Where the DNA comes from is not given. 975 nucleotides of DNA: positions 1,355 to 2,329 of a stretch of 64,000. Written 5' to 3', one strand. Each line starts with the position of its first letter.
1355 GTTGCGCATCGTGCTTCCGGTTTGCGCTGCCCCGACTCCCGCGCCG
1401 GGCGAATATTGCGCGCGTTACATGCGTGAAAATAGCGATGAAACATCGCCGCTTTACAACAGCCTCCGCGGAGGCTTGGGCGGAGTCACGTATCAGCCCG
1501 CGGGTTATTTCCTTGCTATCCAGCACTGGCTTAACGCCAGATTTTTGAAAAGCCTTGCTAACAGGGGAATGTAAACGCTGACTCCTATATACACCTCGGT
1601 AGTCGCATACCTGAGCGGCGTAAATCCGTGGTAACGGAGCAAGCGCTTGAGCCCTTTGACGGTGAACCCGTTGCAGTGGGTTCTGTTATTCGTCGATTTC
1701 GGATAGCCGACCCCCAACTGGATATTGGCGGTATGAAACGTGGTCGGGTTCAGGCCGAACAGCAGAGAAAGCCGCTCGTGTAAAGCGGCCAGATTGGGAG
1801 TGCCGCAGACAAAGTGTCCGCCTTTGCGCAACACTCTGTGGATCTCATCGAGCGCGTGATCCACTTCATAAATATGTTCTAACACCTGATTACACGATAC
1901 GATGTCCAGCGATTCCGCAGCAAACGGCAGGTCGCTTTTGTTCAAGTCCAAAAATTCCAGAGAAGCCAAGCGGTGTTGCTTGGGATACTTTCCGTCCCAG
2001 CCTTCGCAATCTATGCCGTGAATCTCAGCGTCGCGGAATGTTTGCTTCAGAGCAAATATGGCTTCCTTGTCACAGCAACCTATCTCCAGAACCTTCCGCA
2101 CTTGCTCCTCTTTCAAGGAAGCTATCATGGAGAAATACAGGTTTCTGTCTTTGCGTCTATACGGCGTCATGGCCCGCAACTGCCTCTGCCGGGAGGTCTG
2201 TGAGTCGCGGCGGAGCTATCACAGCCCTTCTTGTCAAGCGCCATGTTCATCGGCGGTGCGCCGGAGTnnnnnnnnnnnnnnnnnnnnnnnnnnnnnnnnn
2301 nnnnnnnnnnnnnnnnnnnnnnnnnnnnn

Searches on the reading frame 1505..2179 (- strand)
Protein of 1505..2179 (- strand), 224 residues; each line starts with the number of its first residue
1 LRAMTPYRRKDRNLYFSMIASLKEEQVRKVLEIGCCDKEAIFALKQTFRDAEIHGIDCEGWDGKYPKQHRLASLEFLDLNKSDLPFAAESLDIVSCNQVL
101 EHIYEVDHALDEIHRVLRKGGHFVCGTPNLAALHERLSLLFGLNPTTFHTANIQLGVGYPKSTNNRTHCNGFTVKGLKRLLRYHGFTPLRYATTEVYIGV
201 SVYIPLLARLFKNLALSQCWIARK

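Call 33: search_protein_families(library=pfam, proteins=[window:1505-2179:-], max_evalue=0.001)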
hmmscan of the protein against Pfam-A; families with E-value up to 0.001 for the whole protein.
window:1505-2179:- (224 aa): 8 families
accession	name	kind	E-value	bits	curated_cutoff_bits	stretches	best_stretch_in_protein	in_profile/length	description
PF08241.18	Methyltransf_11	-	4.8e-16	59.6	21.2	1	31-125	1-95/95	Methyltransferase domain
PF13489.12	Methyltransf_23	-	4e-14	53.1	27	1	9-188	3-161/164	Methyltransferase domain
PF13847.12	Methyltransf_31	-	3.5e-12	46.7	27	1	29-137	6-122/145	Methyltransferase domain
PF13649.12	Methyltransf_25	-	2e-10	41.7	27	1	30-121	1-97/97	Methyltransferase domain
PF08242.18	Methyltransf_12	-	6e-10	40.2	30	1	31-123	1-98/98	Methyltransferase domain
PF01209.24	Ubie_methyltran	-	5.1e-06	26.4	20.1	1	67-125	93-151/233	ubiE/COQ5 methyltransferase family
PF03141.22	Methyltransf_29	-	2.4e-05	23.6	23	1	79-131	170-223/506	Putative S-adenosyl-L-methionine-dependent methyltransferase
PF07021.18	MetW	-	0.00087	19.4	21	0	27-141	14-123/193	Methionine biosynthesis protein MetW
